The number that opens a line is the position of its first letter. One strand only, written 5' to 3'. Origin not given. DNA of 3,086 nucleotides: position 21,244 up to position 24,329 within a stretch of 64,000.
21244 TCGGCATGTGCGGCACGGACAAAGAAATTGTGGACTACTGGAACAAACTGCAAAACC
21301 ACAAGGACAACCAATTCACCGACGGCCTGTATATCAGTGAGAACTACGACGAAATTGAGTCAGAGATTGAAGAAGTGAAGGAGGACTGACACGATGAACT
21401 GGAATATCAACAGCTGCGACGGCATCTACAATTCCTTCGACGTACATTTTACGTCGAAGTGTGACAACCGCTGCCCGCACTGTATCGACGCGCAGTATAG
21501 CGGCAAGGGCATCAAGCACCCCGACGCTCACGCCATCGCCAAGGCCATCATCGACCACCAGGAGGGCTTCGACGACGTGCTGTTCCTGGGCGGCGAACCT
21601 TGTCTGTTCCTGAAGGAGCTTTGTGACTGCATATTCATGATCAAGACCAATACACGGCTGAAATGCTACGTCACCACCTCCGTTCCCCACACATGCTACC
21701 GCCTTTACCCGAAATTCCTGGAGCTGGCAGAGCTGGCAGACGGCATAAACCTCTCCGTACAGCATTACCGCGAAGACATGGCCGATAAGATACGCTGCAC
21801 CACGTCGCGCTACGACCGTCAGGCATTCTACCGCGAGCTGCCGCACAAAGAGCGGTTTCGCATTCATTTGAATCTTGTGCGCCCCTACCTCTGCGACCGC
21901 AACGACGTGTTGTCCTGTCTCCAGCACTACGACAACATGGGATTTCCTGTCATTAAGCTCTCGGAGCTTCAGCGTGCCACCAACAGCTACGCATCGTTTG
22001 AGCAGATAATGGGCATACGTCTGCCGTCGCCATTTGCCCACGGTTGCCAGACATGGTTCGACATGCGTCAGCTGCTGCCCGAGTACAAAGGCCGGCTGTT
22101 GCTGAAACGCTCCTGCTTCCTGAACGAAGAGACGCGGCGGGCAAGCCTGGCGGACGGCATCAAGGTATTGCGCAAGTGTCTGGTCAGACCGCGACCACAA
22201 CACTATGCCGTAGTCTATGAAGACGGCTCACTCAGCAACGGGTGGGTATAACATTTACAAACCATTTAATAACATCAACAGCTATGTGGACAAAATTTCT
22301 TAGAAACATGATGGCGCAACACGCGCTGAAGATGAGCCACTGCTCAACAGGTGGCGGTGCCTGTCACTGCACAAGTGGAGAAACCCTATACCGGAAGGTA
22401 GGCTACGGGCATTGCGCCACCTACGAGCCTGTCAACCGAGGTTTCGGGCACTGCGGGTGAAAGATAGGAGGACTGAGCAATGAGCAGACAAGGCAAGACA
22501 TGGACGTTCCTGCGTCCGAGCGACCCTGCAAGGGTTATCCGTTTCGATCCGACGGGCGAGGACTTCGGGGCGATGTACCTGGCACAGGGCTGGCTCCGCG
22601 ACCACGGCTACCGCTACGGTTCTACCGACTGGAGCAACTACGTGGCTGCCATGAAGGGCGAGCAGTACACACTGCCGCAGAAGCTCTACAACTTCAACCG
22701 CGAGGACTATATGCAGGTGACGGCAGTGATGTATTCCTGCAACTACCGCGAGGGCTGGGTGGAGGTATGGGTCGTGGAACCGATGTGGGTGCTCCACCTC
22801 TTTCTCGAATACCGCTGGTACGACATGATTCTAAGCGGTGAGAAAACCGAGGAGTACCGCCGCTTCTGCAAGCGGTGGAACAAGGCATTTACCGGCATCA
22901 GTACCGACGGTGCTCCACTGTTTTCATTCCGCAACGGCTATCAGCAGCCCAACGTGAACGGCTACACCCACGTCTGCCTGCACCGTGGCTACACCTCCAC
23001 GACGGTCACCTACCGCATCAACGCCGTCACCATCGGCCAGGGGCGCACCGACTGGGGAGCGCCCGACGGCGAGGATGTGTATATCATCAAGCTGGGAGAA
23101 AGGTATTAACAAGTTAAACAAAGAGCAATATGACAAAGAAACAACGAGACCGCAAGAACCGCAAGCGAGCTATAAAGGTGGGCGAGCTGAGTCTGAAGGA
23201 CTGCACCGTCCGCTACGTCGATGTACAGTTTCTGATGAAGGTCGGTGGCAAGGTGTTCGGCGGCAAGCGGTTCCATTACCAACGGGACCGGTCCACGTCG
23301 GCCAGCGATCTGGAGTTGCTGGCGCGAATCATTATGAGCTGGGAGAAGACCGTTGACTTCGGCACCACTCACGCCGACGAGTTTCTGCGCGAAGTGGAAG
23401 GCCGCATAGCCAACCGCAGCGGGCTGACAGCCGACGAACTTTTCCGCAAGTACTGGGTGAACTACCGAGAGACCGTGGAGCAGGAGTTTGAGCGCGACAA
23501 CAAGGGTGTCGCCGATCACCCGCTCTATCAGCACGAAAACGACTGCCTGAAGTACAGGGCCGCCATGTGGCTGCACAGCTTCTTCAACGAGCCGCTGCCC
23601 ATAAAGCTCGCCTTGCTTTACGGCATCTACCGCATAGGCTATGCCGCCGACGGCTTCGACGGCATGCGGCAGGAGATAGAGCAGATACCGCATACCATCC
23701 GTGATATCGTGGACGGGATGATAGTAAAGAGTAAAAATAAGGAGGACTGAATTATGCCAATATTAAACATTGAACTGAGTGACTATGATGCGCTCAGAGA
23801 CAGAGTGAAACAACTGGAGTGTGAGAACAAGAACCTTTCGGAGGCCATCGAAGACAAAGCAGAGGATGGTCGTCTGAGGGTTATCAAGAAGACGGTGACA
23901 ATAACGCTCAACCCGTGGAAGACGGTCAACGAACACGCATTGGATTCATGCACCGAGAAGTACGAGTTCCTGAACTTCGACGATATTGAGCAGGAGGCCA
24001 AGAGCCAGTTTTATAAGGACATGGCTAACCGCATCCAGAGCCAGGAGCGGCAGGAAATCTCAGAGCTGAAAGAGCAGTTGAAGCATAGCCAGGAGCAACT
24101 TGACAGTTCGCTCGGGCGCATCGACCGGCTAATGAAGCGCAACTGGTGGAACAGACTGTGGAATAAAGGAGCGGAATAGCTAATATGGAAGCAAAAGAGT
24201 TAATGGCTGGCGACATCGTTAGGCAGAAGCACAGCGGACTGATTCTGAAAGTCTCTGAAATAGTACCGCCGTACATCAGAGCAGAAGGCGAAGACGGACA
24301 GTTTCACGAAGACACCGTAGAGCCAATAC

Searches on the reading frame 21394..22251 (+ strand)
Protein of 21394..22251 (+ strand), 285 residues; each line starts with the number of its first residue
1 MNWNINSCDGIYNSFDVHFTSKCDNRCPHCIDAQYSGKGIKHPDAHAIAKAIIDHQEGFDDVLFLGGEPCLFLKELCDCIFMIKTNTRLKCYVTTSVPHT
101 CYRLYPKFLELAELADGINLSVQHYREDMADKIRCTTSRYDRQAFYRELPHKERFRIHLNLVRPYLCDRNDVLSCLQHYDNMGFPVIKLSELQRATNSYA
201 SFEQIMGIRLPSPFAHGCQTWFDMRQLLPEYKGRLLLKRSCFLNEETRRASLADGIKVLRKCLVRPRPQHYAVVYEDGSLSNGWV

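Call 65: search_protein_families(library=pfam, proteins=[window:21394-22251:+], max_evalue=0.01)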
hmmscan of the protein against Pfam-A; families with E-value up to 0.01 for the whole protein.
window:21394-22251:+ (285 aa): 2 families
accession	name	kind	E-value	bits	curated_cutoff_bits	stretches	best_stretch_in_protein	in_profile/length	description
PF04055.27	Radical_SAM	-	3.9e-08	34.1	29.5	1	18-141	2-127/166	Radical SAM superfamily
PF13353.11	Fer4_12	-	2.3e-05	25.2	22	1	17-94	9-88/137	4Fe-4S single cluster domain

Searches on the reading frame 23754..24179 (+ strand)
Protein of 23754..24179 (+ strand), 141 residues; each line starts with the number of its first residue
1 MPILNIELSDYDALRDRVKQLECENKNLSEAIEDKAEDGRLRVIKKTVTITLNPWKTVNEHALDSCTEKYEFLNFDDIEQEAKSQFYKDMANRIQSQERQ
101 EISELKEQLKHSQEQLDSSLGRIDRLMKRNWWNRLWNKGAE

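Call 66: search_protein_families(library=pfam, proteins=[window:23754-24179:+], max_evalue=0.01)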
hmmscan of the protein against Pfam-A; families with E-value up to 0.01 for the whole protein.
window:23754-24179:+ (141 aa): 1 family
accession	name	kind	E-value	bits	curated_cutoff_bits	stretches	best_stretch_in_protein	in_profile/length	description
PF07957.16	DUF3294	-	0.0069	16.6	20.6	1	37-125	111-200/213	Protein of unknown function (DUF3294)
